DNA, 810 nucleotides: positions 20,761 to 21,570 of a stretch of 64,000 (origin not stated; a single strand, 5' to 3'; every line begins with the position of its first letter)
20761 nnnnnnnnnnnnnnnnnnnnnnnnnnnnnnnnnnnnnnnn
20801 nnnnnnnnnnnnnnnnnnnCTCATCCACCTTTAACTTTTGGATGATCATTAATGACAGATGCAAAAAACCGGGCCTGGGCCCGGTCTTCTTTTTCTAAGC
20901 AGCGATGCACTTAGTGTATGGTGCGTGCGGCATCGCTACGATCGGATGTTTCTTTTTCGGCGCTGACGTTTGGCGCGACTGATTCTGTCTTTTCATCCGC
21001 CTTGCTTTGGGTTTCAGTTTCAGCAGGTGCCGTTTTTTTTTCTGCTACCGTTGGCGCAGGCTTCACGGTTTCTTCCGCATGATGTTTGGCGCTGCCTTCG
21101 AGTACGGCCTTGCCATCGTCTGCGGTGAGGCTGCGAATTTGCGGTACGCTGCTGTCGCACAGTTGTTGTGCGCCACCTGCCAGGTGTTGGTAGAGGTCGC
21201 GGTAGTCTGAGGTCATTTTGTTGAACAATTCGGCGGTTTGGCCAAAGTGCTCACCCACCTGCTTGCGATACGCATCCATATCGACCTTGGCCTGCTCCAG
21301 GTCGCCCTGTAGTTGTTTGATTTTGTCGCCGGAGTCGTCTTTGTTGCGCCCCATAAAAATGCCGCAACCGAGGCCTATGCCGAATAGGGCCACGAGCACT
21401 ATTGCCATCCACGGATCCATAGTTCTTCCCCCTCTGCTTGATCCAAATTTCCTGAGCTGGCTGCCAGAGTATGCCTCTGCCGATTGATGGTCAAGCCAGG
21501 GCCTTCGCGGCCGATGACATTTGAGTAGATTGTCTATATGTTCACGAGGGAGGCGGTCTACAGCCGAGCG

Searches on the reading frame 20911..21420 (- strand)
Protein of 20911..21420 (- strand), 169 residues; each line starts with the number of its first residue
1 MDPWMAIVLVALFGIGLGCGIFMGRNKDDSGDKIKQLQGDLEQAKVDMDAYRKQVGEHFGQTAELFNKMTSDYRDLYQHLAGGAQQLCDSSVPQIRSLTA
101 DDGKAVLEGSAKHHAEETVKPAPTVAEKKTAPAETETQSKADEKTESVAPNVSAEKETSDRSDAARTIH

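Call 5: search_protein_families(library=pfam, proteins=[window:20911-21420:-], max_evalue=0.1)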
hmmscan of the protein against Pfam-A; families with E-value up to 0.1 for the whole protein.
window:20911-21420:- (169 aa): 4 families
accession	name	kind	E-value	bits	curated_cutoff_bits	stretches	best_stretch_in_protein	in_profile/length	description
PF06295.17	ZapG-like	-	3.1e-19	69.6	33.5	1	13-130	5-87/123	Z-ring associated protein G-like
PF06160.17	EzrA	-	0.0019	17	39.6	1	6-78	2-74/557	Septation ring formation regulator, EzrA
PF18841.7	B_solenoid_dext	-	0.0062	17.3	30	1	38-62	8-31/33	Beta solenoid repeat from Dextranase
PF01442.23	Apolipoprotein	-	0.057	13.6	90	0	34-107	39-104/190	Apolipoprotein A1/A4/E domain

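Call 6: search_protein_families(library=ncbifam, proteins=[window:20911-21420:-], max_evalue=0.1)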
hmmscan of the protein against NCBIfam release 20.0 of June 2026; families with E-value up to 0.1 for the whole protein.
window:20911-21420:- (169 aa): 4 families
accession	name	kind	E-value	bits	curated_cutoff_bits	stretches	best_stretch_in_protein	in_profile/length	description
NF008672.1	PRK11677.1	equivalog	6.7e-17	61.7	150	1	4-88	3-85/133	Z-ring associated protein ZapG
NF007686.0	PRK10361.1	equivalog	0.0099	14.5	810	1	27-86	128-187/475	DNA recombination protein RmuC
NF011045.0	PRK14475.1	equivalog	0.039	14.2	211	1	103-148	90-133/169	F0F1 ATP synthase subunit B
TIGR03363.1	VI_chp_8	equivalog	0.054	13.1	160.85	1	40-167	174-299/353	type VI secretion system protein TssA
